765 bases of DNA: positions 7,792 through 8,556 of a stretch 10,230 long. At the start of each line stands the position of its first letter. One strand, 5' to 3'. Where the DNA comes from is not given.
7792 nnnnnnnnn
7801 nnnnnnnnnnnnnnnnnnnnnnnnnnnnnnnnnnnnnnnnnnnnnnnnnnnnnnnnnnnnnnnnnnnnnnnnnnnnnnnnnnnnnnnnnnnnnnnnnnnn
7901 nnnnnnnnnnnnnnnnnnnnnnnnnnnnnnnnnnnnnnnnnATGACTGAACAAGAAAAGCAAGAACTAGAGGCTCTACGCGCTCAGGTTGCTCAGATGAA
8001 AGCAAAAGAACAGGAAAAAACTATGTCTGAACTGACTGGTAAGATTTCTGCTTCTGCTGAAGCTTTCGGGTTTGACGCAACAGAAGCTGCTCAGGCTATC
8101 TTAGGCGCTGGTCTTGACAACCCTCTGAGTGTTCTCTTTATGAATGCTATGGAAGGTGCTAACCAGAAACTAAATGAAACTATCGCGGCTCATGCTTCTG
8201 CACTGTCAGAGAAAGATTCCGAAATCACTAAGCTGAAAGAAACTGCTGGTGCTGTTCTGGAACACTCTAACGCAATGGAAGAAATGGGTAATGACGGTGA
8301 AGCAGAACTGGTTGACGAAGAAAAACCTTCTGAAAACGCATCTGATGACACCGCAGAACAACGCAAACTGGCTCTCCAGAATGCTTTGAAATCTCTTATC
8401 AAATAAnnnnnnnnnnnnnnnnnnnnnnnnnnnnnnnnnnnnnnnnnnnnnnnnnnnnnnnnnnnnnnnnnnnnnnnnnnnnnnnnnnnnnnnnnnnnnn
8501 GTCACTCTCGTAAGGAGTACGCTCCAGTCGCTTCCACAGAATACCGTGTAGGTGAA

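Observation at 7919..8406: Exact 19-nt copy of the portal translation-initiation region sits inside the protease gene at the scaffold-domain boundary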

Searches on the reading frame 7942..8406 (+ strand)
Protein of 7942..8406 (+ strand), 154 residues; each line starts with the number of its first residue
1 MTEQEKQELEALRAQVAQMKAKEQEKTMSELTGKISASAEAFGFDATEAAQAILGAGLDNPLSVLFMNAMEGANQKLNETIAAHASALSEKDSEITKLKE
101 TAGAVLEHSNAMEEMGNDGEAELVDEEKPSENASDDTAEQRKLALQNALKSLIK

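Call 36: search_protein_families(library=phrogs, proteins=[window:7942-8406:+], max_evalue=0.01)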
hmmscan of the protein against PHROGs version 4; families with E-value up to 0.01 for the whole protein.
window:7942-8406:+ (154 aa): 1 family
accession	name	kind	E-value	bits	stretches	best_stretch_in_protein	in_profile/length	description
phrog_3313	-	unknown function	0.0096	16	0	4-114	362-465/480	-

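Call 37: search_protein_families(library=ncbifam, proteins=[window:7942-8406:+], max_evalue=0.01)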
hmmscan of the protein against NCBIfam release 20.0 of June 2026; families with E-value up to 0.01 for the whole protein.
window:7942-8406:+ (154 aa): 0 families

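Call 41: search_protein_families(library=pfam, proteins=[window:7942-8406:+], max_evalue=0.1)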
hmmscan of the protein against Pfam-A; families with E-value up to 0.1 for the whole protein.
window:7942-8406:+ (154 aa): 1 family
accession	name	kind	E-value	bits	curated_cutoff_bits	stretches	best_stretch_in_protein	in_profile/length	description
PF04102.17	SlyX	-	0.024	15.7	30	0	85-129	23-64/67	SlyX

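Call 44: search_dna_similar(query=window:7942-8403:+, collection=phages, mode=protein, max_rows=60, rows=spread, max_evalue=0.001)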
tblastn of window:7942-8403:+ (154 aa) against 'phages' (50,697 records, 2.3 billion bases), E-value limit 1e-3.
Records with a match: 261; places in all: 264; records where one place covers at least 80% of the query: 258.
Best place of each record, by identity: >=99% 5; 95-99% 6; 80-90% 245; <60% 5.
By first word of the organism name: Escherichia 120; Salmonella 75; Shigella 23; Felixounavirus 14; Citrobacter 11; Enterobacteria 9; Phage 3; Hafnia 2; Campylobacter 1; Staphylococcus 1; and 2 more.
By host as written in the record: Escherichia coli 34; - 30; Escherichia coli K-12 MG1655 20; Escherichia coli O157:H7 11; Shigella flexneri 10; Citrobacter freundii 8; Salmonella enterica 7; Salmonella sp. 7; and 75 more.
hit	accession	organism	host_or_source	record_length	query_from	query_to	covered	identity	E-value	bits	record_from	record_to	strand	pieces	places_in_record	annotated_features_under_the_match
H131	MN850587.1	Escherichia phage mistaenkt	Escherichia coli K-12 MG1655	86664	1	154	100%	100.0%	2e-93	300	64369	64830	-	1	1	prohead protease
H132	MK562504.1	Enterobacteria phage CHB7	Escherichia coli; Shigella sonnei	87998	1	154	100%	100.0%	2e-93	300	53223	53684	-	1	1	head maturation protease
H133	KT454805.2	Escherichia phage phiSUSP1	Escherichia coli MG1655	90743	1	153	99%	96.7%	9e-91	293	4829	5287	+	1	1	putative head maturation protease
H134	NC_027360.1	Enterobacteria phage UAB_Phi87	Salmonella enterica subsp. enterica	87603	1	154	100%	87.7%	6e-80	262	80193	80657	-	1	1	head maturation protease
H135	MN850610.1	Escherichia phage Andreotti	Escherichia coli K-12 MG1655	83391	1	154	100%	87.7%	8e-80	261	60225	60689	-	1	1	head maturation protease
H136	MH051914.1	Enterobacteria phage vB_EcoM_IME338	Escherichia coli BL21(DE3)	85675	1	154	100%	87.7%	8e-80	261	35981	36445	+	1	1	putative head maturation protease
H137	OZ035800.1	Felixounavirus LF82P5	-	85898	1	154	100%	87.7%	8e-80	261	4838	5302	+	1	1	record has no annotation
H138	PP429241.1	Salmonella phage vB_Si_CECAV_FGS030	Salmonella enterica subsp. enterica ...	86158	1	154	100%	87.7%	8e-80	261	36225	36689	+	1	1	head maturation protease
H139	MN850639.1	Escherichia phage radambza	Escherichia coli K-12 MG1655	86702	1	154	100%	87.7%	8e-80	261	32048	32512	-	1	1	head maturation protease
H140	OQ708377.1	Escherichia phage vB_EcoM_CRP22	Escherichia coli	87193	1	154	100%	87.7%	8e-80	261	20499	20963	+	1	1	putative head maturation protease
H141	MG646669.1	Salmonella phage BPS17W1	Salmonella enterica subsp. enterica ...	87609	1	154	100%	87.7%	8e-80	261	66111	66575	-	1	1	head maturation protease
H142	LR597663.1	Escherichia phage VpaE1_ev78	-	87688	1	154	100%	87.7%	8e-80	261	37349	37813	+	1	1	Putative head or packaging protease (ACLAME 133)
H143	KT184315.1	Enterobacteria phage KhF3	Escherichia coli O121:H19 08023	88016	1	154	100%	87.7%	8e-80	261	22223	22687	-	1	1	putative head maturation protease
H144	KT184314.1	Enterobacteria phage KhF2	Escherichia coli O145:NM SJ24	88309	1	154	100%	87.7%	8e-80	261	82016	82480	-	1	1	putative head maturation protease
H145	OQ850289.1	Escherichia phage vB_EcoM_ULIM3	Escherichia sp.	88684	1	154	100%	87.7%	8e-80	261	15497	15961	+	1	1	hypothetical protein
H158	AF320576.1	Salmonella phage FelixO1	-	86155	1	154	100%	87.1%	3e-79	260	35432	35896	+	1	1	unknown (x2)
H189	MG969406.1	Salmonella phage GE_vB_B3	Salmonella enterica subsp. enterica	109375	1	152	99%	51.6%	1e-30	120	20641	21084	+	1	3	record has no annotation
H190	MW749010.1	Hafnia phage vB_HpaM_SarahDanielle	Hafnia paralvei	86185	1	115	75%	44.3%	3e-15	77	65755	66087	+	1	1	putative head maturation protease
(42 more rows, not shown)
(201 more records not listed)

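Call 45: get_annotated_region(hit=H158, flank=4000)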
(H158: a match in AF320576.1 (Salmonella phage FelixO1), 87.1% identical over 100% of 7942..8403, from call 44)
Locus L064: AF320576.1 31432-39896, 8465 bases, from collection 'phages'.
description: Bacteriophage Felix 01, complete genome.
organism: Salmonella phage FelixO1 (NCBI taxid 77775)
taxonomy: Viruses; Duplodnaviria; Heunggongvirae; Uroviricota; Caudoviricetes; Ounavirinae; Felixounavirus; Felixounavirus felixO1
host: -; source: -; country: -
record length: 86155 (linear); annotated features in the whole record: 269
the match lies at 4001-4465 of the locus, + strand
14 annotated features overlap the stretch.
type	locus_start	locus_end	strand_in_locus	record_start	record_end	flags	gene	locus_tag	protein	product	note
CDS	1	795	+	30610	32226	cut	-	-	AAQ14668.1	unknown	ORF118; corresponds to ORF5 of the sequence deposited in GenBank Accession Number AF071201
CDS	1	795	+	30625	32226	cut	-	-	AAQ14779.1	unknown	ORF118; corresponds to ORF5 of the sequence deposited in GenBank Accession Number AF071201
CDS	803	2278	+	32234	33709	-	-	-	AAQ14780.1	unknown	ORF123; corresponds to ORF6 of the sequence deposited in GenBank Accession Number AF071201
CDS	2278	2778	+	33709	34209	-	-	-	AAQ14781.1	unknown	ORF129; corresponds to ORF7 of the sequence deposited in GenBank Accession Number AF071201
CDS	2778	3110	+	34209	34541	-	-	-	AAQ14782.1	unknown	ORF131; corresponds to ORF8 of the sequence deposited in GenBank Accession Number AF071201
CDS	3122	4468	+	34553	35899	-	-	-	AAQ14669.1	unknown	ORF133; corresponds to ORF9 of the sequence deposited in GenBank Accession Number AF071201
CDS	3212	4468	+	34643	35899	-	-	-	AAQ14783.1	unknown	ORF133; corresponds to ORF9 of the sequence deposited in GenBank Accession Number AF071201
CDS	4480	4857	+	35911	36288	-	-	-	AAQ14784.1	unknown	ORF135; corresponds to ORF10 of the sequence deposited in GenBank Accession Number AF071201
CDS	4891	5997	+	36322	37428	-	-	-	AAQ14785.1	unknown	ORF138; corresponds to ORF11 of the sequence deposited in GenBank Accession Number AF071201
CDS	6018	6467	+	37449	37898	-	-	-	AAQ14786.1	unknown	ORF143; corresponds to ORF12 of the sequence deposited in GenBank Accession Number AF071201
CDS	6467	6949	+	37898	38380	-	-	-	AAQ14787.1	unknown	ORF146; corresponds to ORF13 of the sequence deposited in GenBank Accession Number AF071201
CDS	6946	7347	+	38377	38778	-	-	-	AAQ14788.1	unknown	ORF148; corresponds to ORF14 of the sequence deposited in GenBank Accession Number AF071201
CDS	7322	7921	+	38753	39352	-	-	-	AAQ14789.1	unknown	ORF149; corresponds to ORF15 of the sequence deposited in GenBank Accession Number AF071201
CDS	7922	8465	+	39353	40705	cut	-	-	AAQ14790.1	unknown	ORF150; corresponds to ORF16 and ORF17 of the sequence deposited in GenBank Accession Number AF071201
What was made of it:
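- Tried and rejected: (8) The original Felix O1 record has two CDS over this gene, but they are alternative N-terminal starts, not the nested gene (call 45).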

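Call 46: get_annotated_region(hit=H190, flank=1500)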
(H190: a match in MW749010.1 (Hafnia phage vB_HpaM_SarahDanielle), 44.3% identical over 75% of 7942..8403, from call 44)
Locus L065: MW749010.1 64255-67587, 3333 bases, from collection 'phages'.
description: Hafnia phage vB_HpaM_SarahDanielle, complete genome.
organism: Hafnia phage vB_HpaM_SarahDanielle (NCBI taxid 2836113)
taxonomy: Viruses; Duplodnaviria; Heunggongvirae; Uroviricota; Caudoviricetes; Ounavirinae
host: Hafnia paralvei; source: Orem; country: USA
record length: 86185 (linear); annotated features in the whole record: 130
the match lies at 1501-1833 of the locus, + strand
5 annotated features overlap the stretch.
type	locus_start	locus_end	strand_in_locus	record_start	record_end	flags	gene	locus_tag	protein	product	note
CDS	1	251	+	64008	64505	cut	-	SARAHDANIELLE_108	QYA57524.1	hypothetical protein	-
CDS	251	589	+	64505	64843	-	-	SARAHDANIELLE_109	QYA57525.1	hypothetical protein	-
CDS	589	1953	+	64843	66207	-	-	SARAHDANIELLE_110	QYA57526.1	putative head maturation protease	-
CDS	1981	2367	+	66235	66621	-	-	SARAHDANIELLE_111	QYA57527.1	putative structural protein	-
CDS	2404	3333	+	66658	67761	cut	-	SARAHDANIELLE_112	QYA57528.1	putative major capsid protein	-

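Call 47: get_annotated_region(hit=H189, flank=1500)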
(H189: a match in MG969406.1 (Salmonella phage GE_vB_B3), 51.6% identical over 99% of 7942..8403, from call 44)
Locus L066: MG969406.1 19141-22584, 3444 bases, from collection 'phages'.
description: UNVERIFIED: Salmonella phage GE_vB_B3, complete genome.
organism: Salmonella phage GE_vB_B3 (NCBI taxid 2108165)
taxonomy: Viruses; Duplodnaviria; Heunggongvirae; Uroviricota; Caudoviricetes; Ounavirinae
host: Salmonella enterica subsp. enterica; source: water; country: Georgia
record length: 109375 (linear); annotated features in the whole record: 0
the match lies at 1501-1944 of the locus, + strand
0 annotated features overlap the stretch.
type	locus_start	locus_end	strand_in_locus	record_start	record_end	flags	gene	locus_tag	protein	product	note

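Call 51: find_homologous_proteins(query=window:7942-8403:+, max_evalue=0.001)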
Query window:7942-8403:+ (154 aa): 2 proteins with E <= 0.001 among 145 candidates.
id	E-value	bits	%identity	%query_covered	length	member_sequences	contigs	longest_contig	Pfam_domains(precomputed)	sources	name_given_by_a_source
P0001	2.5e-66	240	84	100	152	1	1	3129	-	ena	-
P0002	3.7e-13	68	80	32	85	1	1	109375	-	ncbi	-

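Call 62: search_protein_representatives(protein=window:7942-8403:+)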
Query: 154 residues. Proteins with E-value up to 0.001 (for the whole library): 2; up to 1e-10: 1; up to 1e-30: 0. The best 2 are listed.
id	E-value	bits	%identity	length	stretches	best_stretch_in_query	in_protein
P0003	2.4e-11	60.5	82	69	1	90-129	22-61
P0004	3.6e-07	47.0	38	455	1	1-145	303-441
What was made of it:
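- On Lambda C/Nu3-type nested scaffold in an S49 prohead protease gene: No sequence match to any known scaffold family (calls 36, 41, 62).
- Tried and rejected: One was a full-length 455-aa protease, and the others were fragments of 85 and 69 aa (calls 51, 62).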

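Call 73: find_encoding_contigs(protein=P0001, flank=3000, max_places=3)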
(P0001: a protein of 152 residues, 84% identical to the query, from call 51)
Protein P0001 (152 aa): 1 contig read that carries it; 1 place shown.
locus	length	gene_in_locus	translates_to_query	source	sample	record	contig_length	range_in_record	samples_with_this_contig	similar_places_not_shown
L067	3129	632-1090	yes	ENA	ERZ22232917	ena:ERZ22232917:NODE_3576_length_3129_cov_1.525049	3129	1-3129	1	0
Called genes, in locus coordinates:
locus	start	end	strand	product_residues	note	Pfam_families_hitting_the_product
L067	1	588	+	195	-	?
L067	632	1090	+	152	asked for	-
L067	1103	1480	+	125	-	-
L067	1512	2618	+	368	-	PF03864:Phage_cap_E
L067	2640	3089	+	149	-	-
